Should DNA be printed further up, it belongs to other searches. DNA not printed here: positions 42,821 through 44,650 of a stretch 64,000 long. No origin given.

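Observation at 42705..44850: Low-GC fic islet inserted at the 3' end of ridA, bounded by a diverged duplicate of the ridA terminus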

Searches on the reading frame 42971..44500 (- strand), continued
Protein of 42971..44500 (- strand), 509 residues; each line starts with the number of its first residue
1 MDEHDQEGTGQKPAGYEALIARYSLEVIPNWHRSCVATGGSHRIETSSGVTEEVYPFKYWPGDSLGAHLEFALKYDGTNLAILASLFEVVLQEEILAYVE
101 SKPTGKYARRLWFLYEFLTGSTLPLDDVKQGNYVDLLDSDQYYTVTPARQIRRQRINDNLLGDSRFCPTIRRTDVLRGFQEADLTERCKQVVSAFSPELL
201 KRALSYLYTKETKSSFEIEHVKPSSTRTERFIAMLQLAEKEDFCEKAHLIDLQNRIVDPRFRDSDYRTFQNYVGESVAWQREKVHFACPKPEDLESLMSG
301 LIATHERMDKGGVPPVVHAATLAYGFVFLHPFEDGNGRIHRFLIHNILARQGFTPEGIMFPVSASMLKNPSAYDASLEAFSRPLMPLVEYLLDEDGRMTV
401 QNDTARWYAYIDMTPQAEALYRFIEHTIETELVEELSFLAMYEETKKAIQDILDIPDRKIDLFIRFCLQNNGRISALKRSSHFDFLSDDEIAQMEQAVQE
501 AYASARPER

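Call 37: find_homologous_proteins(query=L127:1152-1655:-, max_evalue=1e-20)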
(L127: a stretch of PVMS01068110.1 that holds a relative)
Query L127:1152-1655:- (168 aa): 7880 proteins with E <= 1e-20 among 8000 candidates; the best 120 are listed.
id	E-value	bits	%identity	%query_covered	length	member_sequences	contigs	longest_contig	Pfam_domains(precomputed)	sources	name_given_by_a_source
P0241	6.4e-104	363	97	100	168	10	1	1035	PF12867.13,PF05163.18,PF11716.14,PF04978.18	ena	-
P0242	3.3e-102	357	95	100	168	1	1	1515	PF12867.13,PF05163.18,PF11716.14,PF04978.18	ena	-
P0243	7.2e-101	353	95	100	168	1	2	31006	PF12867.13,PF05163.18,PF11716.14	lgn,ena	-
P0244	1.6e-100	352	94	100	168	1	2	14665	PF12867.13,PF05163.18,PF11716.14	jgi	-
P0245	1.5e-93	329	87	99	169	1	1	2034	PF12867.13,PF05163.18,PF11716.14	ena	-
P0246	3.1e-92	325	87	99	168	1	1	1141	PF12867.13,PF05163.18,PF11716.14,PF04978.18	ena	-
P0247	1.5e-91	322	86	99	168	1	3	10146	PF12867.13,PF05163.18,PF04978.18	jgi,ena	-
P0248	8.0e-91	320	86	99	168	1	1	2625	PF12867.13,PF05163.18,PF04978.18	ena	-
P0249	1.4e-90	319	85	100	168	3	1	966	PF12867.13,PF05163.18,PF04978.18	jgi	jgi:uncharacterized damage-inducible protein DinB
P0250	2.2e-89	315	86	99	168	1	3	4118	PF05163.18,PF04978.18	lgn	-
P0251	1.8e-88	312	82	100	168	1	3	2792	PF12867.13,PF05163.18,PF11716.14,PF04978.18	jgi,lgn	jgi:uncharacterized damage-inducible protein DinB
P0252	1.0e-87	310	80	99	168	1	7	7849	PF12867.13,PF05163.18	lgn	-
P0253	1.4e-86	306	80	99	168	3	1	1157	PF12867.13,PF05163.18,PF11716.14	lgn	-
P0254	2.1e-86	306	80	99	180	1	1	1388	PF05163.18,PF11716.14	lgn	-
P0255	3.4e-86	305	82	99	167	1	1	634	PF05163.18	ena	-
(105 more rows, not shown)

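Call 38: find_encoding_contigs(protein=P0243, flank=8000, max_places=4)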
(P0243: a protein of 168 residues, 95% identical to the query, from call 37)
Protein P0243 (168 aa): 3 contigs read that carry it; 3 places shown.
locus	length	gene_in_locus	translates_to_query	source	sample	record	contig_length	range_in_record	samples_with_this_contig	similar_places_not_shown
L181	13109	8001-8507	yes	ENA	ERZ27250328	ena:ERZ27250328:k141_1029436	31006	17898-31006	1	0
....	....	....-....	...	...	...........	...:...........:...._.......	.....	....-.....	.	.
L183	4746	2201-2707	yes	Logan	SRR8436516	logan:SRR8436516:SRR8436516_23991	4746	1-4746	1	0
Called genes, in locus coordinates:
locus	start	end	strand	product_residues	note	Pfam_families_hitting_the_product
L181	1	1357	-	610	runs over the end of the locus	PF01590:GAF, PF13185:GAF_2, PF13492:GAF_3, PF01590:GAF, PF13185:GAF_2, PF13492:GAF_3, PF07228:SpoIIE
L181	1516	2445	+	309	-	PF00005:ABC_tran, PF13304:AAA_21, PF13732:DrrA1-3_C (weak)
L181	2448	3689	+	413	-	PF12698:ABC2_membrane_3, PF01061:ABC2_membrane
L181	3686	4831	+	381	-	PF12679:ABC2_membrane_2, PF12698:ABC2_membrane_3, PF01061:ABC2_membrane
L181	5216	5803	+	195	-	PF04542:Sigma70_r2, PF08281:Sigma70_r4_2, PF04545:Sigma70_r4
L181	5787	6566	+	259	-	-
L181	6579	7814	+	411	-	-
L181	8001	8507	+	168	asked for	PF05163:DinB, PF11716:MDMPI_N, PF12867:DinB_2 (weak)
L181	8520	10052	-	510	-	PF02661:Fic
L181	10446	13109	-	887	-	?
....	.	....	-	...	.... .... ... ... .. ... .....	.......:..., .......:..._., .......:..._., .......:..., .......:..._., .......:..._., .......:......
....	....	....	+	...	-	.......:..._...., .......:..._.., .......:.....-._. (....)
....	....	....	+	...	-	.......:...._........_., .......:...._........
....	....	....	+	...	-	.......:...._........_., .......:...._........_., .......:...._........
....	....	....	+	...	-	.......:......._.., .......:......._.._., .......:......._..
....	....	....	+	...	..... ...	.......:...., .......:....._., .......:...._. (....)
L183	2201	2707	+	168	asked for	PF05163:DinB, PF11716:MDMPI_N, PF12867:DinB_2 (weak)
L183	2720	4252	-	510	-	PF02661:Fic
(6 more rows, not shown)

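Call 39: find_encoding_contigs(protein=P0247, flank=6000, max_places=4)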
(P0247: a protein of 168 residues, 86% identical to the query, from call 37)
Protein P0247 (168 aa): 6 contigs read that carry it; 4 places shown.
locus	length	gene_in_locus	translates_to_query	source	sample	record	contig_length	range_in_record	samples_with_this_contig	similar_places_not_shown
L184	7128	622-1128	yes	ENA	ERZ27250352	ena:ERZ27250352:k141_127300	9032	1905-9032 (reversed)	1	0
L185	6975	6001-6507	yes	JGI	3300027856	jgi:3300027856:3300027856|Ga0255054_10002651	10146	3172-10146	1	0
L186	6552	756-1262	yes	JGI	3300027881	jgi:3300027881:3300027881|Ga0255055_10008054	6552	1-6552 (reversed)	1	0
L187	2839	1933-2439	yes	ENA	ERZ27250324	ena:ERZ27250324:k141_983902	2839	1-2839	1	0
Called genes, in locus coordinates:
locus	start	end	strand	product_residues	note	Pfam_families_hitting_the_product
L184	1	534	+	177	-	?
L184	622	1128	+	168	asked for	PF04978:MST (weak), PF05163:DinB, PF12867:DinB_2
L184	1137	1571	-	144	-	PF01850:PIN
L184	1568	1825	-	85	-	PF09957:VapB_antitoxin (weak)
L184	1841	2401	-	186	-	-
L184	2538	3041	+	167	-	-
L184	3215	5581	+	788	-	PF00069:Pkinase, PF01636:APH (faint), PF03109:ABC1 (weak), PF07714:PK_Tyr_Ser-Thr, PF00515:TPR_1 (faint), PF07719:TPR_2 (faint), PF13181:TPR_8 (faint)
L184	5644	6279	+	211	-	PF11172:DUF2959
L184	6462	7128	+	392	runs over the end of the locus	PF01266:DAO (faint), PF01494:FAD_binding_3, PF12831:FAD_oxidored (weak)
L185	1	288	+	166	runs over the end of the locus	PF05163:DinB, PF12867:DinB_2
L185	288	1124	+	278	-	PF07228:SpoIIE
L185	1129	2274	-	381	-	PF00070:Pyr_redox (faint), PF01266:DAO (faint), PF07992:Pyr_redox_2, PF21706:FCSD_central (faint)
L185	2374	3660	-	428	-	PF16491:Peptidase_M48_N, PF01435:Peptidase_M48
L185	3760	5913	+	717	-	-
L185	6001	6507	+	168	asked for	PF04978:MST (weak), PF05163:DinB, PF12867:DinB_2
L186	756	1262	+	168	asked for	PF04978:MST (weak), PF05163:DinB, PF12867:DinB_2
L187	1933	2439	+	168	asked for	PF04978:MST (weak), PF05163:DinB, PF12867:DinB_2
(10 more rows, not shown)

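Call 41: search_protein_families(library=pfam, proteins=[L181:10449-13109:-, L127:1152-1655:-, L120:4282-4548:-], max_evalue=0.001)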
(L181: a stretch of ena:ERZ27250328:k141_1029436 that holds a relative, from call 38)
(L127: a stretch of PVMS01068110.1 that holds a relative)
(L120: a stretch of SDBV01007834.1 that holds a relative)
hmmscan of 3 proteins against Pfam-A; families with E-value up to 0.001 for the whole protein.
L181:10449-13109:- (887 aa): 7 families
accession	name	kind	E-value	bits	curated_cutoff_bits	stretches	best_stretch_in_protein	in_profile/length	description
PF00069.31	Pkinase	-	1.1e-44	153.3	31.7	1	2-263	12-253/263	Protein kinase domain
PF07714.23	PK_Tyr_Ser-Thr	-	4.5e-31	108.5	23.1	1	5-262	15-249/258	Protein tyrosine and serine/threonine kinase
PF07676.18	PD40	-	9.5e-23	80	20.9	2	746-780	3-38/38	WD40-like Beta Propeller Repeat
PF03109.22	ABC1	-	1.5e-07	31.3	22.9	1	75-152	143-220/244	ABC1 atypical kinase-like domain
PF01636.29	APH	-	1.4e-06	28.7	23.2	1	105-146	151-197/239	Phosphotransferase enzyme family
PF00930.27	DPPIV_N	-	7.4e-05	22.1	22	0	370-431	23-83/354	Dipeptidyl peptidase IV (DPP IV) N-terminal region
PF06293.20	Kdo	-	0.00054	19.9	21.3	1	34-161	56-184/207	Lipopolysaccharide kinase (Kdo/WaaP) family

L127:1152-1655:- (168 aa): 4 families
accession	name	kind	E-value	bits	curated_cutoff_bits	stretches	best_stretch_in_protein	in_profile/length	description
PF05163.17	DinB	-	1.4e-13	51.6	23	1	7-165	8-158/165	DinB family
PF12867.12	DinB_2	-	1e-07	32.9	24.8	1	11-145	2-128/128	DinB superfamily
PF11716.13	MDMPI_N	-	3.1e-07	31.6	24.2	1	12-120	2-120/140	Mycothiol maleylpyruvate isomerase N-terminal domain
PF04978.18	MST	-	0.0002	22.3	27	1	11-145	6-140/149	Mycothiol-S-transferase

L120:4282-4548:- (89 aa): 2 families
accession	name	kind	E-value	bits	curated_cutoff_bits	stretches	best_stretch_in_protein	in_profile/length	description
PF01844.29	HNH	-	1.5e-09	38.3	21.4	1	34-75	1-46/47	HNH endonuclease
PF14279.12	HNH_5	-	7.5e-06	26.2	27.5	1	34-74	1-44/56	HNH endonuclease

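Call 61: search_solved_structures(query=window:42971-44500:-, max_evalue=0.01)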
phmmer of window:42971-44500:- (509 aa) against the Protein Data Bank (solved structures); distinct sequences matched with E-value up to 0.01: 19.
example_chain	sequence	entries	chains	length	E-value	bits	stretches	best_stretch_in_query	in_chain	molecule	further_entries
7cb8_A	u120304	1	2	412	1.6e-11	46.9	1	265-389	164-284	Fic-domain containing protein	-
3cuc_A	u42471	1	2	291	3.5e-10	42.5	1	286-354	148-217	Protein of unknown function with a Fic domain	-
9yz5_A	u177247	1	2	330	1.7e-07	33.6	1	285-358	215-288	Protein adenylyltransferase FICD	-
4u0s_A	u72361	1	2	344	1.8e-07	33.6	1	285-358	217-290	Adenosine monophosphate-protein transferase FICD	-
6i7g_A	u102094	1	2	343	1.8e-07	33.6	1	285-358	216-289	Adenosine monophosphate-protein transferase FICD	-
6i7h_A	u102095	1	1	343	1.8e-07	33.6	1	285-358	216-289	Adenosine monophosphate-protein transferase FICD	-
4u04_A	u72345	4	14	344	1.8e-07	33.6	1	285-358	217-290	Adenosine monophosphate-protein transferase FICD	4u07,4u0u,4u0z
6i7j_A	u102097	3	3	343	1.8e-07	33.6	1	285-358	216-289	Adenosine monophosphate-protein transferase FICD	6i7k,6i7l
6i7i_A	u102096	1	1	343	1.8e-07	33.6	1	285-358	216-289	Adenosine monophosphate-protein transferase FICD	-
6zmd_B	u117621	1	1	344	2.2e-07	33.3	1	285-358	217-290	Protein adenylyltransferase FICD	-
5jj6_A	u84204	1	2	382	1.4e-06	30.6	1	312-391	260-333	Adenosine monophosphate-protein transferase FICD homolog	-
5jj7_A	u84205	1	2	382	1.4e-06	30.6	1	312-391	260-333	Adenosine monophosphate-protein transferase FICD homolog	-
7b7z_A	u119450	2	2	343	4.4e-06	29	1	285-358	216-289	Protein adenylyltransferase FICD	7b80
4rgl_A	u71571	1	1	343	0.00018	23.7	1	281-422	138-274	Filamentation induced by cAMP protein Fic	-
4x2c_A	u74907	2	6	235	0.0015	20.6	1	319-392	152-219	Fic family protein putative filamentation induced by cAMP protein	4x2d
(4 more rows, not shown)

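Call 70: predict_structure(alignment_id=A5)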
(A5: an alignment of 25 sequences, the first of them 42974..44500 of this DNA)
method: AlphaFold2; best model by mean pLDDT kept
length: 509 residues; sequences in the alignment: 25
mean_pLDDT: 63.9   pTM: 0.55
mean pLDDT of the five models: 63.9, 62.1, 54.3, 50.5, 48.5
residues with pLDDT >= 90: 40; 70-90: 199; 50-70: 106; < 50: 164
segments of 3 or more residues with pLDDT < 50: 1-9, 129-138, 144-164, 211-287, 331-336, 362-370, 375-393, 396-402, 505-509
pLDDT, mean of each block of 10 residues (from residue 1): 36 90 74 81 74 87 91 76 80 88 75 68 62 41 44 30 51 82 84 76 58 37 38 41 39 37 34 29 41 63 71 80 68 48 72 63 45 49 44 44 53 72 79 76 85 86 88 89 91 90 52
secondary structure, 60 per line:
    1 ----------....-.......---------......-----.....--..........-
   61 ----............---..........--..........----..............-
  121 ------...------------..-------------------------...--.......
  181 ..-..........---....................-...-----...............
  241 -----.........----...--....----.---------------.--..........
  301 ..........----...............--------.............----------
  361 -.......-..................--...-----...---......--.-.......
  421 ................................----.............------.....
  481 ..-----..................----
elements in order: E11-14 H16-22 E32-37 E43-47 E50-56 H65-76 H80-89 H92-101 H106-119 E169-171 H174-182 H184-193 H197-216 H226-240 H246-254 H264-267 H291-310 H315-329 H338-350 H362-368 H370-387 E390-392 E398-400 H404-409 H414-452 H457-469 H476-482 H488-505
